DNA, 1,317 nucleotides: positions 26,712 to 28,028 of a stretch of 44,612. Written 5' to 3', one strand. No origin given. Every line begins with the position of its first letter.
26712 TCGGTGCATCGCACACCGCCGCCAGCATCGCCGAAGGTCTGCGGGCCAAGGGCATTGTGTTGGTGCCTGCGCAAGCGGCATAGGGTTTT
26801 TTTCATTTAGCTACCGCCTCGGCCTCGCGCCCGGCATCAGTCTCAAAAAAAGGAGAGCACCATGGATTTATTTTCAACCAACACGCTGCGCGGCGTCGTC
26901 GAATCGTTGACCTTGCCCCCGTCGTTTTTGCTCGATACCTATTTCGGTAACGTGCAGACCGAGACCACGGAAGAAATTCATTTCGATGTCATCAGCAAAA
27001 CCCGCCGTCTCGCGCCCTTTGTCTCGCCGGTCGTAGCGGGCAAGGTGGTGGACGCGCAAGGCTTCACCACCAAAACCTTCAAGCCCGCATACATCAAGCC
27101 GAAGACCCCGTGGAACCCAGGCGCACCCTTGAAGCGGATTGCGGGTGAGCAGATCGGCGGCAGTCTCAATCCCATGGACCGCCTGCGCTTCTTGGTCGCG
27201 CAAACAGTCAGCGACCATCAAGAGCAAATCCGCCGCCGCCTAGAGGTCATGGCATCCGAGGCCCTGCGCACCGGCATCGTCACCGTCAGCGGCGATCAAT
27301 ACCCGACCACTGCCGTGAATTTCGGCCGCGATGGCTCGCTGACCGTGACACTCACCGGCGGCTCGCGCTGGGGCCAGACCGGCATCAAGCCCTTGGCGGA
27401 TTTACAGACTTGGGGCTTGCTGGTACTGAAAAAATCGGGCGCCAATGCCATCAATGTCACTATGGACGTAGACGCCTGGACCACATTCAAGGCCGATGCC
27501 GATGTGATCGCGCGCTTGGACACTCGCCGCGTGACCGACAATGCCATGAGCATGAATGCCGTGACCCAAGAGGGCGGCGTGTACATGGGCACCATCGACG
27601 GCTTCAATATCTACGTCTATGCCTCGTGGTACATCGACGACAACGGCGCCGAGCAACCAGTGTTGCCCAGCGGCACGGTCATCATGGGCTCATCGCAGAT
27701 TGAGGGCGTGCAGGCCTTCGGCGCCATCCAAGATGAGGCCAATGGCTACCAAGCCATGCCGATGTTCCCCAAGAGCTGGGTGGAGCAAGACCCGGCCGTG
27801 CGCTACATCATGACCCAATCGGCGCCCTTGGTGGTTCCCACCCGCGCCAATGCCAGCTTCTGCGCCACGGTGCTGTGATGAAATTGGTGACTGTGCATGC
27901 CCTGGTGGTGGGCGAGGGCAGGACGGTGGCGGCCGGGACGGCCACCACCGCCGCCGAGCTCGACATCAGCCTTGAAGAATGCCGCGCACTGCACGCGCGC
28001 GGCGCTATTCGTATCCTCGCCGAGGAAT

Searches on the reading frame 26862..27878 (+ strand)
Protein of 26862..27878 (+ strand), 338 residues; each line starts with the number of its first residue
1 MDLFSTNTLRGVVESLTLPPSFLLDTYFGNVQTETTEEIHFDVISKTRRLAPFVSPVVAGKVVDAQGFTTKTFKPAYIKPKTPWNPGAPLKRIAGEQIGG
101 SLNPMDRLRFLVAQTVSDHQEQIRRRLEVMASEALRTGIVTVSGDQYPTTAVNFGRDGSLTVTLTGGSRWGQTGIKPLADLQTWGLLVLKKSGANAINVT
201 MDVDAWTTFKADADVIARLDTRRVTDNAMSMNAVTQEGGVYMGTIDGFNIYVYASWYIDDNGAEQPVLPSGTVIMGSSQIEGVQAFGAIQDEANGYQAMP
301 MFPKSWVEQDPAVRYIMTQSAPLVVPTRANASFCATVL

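Call 52: search_protein_families(library=phrogs, proteins=[window:26862-27878:+], max_evalue=0.00001)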
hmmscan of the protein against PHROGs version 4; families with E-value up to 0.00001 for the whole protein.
window:26862-27878:+ (338 aa): 5 families
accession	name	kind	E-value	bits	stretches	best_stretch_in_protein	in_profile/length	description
phrog_29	-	head and packaging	4.7e-86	290.7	1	1-338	26-359/439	major head protein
phrog_2353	-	head and packaging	2.4e-53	182.5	1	1-312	1-315/481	major head protein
phrog_6020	-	head and packaging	5.9e-47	161.1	1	3-337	3-340/473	major head protein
phrog_6281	-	unknown function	9.7e-36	124.4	1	1-184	1-184/209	-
phrog_18489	-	unknown function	1.2e-15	58.9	1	3-138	5-139/151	-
